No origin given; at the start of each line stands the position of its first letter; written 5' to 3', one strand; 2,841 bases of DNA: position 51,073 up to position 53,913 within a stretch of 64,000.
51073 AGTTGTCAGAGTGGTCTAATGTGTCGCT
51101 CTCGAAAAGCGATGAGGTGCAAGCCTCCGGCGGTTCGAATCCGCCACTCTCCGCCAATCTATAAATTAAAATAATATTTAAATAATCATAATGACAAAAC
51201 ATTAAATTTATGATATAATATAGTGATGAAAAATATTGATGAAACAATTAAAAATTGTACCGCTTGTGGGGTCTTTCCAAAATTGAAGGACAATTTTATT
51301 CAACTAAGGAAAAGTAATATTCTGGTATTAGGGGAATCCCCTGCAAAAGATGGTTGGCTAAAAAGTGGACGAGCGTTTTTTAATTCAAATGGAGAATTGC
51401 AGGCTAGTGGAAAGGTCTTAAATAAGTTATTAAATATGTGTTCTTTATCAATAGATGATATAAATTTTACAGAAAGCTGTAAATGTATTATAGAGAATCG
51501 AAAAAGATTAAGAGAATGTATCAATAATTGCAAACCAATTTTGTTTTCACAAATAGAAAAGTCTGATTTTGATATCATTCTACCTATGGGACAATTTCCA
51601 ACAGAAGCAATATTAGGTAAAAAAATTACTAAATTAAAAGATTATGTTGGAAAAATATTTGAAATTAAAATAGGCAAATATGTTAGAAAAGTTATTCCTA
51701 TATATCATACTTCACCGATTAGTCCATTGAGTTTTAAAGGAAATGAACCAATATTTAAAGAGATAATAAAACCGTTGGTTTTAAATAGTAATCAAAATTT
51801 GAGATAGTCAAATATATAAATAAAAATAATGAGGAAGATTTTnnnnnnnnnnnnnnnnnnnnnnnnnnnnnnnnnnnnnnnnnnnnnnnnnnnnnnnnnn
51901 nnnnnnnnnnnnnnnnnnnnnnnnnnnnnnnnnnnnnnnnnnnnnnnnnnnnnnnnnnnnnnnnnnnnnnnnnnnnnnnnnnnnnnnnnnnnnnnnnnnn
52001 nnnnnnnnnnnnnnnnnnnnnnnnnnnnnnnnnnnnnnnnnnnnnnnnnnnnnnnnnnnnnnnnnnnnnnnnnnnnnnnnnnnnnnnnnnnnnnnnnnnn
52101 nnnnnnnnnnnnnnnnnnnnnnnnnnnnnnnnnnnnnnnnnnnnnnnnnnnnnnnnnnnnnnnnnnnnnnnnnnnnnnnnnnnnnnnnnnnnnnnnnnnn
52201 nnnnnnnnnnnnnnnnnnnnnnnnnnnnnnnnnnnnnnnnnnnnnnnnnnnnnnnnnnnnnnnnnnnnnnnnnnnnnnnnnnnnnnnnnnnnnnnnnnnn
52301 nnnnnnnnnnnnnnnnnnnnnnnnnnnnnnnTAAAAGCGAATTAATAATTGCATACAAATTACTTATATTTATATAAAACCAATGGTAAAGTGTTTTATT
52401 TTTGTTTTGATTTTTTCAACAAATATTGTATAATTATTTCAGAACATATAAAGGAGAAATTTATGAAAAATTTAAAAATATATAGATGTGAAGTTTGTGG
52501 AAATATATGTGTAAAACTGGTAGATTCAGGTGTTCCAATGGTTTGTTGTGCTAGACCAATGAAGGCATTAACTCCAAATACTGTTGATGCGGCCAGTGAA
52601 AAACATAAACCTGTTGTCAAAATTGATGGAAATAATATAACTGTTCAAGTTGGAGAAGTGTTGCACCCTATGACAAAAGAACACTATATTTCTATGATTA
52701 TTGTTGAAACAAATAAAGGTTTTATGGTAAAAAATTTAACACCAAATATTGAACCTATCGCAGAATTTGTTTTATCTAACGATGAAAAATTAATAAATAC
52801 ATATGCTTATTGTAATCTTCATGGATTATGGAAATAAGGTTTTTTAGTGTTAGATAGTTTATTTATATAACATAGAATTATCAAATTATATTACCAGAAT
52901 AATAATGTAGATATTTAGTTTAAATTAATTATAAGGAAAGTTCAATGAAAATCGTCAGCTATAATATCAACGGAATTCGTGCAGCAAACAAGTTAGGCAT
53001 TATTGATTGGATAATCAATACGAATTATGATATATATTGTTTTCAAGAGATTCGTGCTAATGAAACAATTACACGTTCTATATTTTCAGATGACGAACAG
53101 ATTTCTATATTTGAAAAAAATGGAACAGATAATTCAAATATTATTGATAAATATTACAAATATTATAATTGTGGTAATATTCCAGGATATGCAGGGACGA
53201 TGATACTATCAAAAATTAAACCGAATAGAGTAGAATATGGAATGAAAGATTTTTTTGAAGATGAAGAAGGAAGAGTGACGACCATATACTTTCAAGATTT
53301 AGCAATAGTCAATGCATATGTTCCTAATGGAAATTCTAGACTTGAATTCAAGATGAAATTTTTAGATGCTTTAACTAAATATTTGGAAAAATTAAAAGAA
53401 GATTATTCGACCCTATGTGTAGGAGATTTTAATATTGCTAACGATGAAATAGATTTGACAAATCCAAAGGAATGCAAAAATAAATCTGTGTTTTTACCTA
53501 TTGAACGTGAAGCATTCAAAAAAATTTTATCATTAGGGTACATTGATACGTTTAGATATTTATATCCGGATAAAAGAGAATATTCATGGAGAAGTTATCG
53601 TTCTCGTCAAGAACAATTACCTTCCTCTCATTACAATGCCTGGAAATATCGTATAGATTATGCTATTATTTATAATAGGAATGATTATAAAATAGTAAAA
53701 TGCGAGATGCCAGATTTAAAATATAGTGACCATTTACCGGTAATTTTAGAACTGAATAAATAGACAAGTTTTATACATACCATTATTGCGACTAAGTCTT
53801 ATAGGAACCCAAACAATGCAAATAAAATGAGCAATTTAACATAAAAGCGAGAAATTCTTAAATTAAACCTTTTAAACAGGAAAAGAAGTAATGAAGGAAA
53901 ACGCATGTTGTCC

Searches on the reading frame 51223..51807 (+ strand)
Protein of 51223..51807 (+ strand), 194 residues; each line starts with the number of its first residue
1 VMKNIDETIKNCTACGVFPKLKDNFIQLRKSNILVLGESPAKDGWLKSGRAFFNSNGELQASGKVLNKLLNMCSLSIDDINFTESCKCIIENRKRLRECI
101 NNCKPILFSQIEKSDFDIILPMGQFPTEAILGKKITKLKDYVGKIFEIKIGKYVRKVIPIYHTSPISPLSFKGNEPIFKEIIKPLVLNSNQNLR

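Call 8: search_protein_families(library=ncbifam, proteins=[window:51223-51807:+], max_evalue=0.00001)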
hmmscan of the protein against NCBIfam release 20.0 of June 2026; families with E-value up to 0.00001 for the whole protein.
window:51223-51807:+ (194 aa): 2 families
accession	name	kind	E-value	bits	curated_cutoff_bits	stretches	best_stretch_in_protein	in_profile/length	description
NF040953.1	Arch_udg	equivalog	4.4e-17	62.2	250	1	2-164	1-163/184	type-4 uracil-DNA glycosylase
TIGR00758.1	UDG_fam4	subfamily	1.5e-13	50.8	125.3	1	29-164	20-148/173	uracil-DNA glycosylase, family 4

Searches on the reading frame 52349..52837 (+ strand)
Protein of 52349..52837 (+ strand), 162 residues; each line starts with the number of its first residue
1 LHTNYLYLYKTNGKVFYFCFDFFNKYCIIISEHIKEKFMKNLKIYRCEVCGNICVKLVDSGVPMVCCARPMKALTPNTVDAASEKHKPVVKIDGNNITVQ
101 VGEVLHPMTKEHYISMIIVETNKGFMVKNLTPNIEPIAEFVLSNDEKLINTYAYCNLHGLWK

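Call 8: search_protein_families(library=ncbifam, proteins=[window:52349-52837:+], max_evalue=0.00001)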
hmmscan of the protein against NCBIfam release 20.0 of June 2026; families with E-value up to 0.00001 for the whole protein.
window:52349-52837:+ (162 aa): 3 families
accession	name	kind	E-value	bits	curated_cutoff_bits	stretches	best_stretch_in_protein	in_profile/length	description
TIGR00320.1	dfx_rbo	equivalog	1.5e-33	115.7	146.9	1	41-162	4-123/125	desulfoferrodoxin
TIGR00332.1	neela_ferrous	domain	2.6e-14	53.5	61.9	1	78-162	2-99/107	desulfoferrodoxin ferrous iron-binding domain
TIGR00319.1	desulf_FeS4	domain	6.6e-06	25.7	36.05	1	43-71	6-34/34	desulfoferrodoxin FeS4 iron-binding domain-containing protein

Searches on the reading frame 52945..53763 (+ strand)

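Call 8: search_protein_families(library=ncbifam, proteins=[window:52945-53763:+], max_evalue=0.00001)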
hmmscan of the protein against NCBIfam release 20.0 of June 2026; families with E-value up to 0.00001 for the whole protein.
window:52945-53763:+ (272 aa): 4 families
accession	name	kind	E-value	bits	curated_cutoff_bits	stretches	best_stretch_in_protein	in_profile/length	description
TIGR00633.1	xth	equivalog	2.2e-58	197.8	99.05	1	1-271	1-255/255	exodeoxyribonuclease III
TIGR00195.1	exoDNase_III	equivalog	1.6e-57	195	182.55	1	1-270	1-254/254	exodeoxyribonuclease III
NF010489.0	PRK13911.1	equivalog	2.6e-40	138.8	503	1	1-270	1-249/250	exodeoxyribonuclease III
NF008733.0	PRK11756.1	equivalog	9e-26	90.7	280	1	1-270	1-267/269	exodeoxyribonuclease III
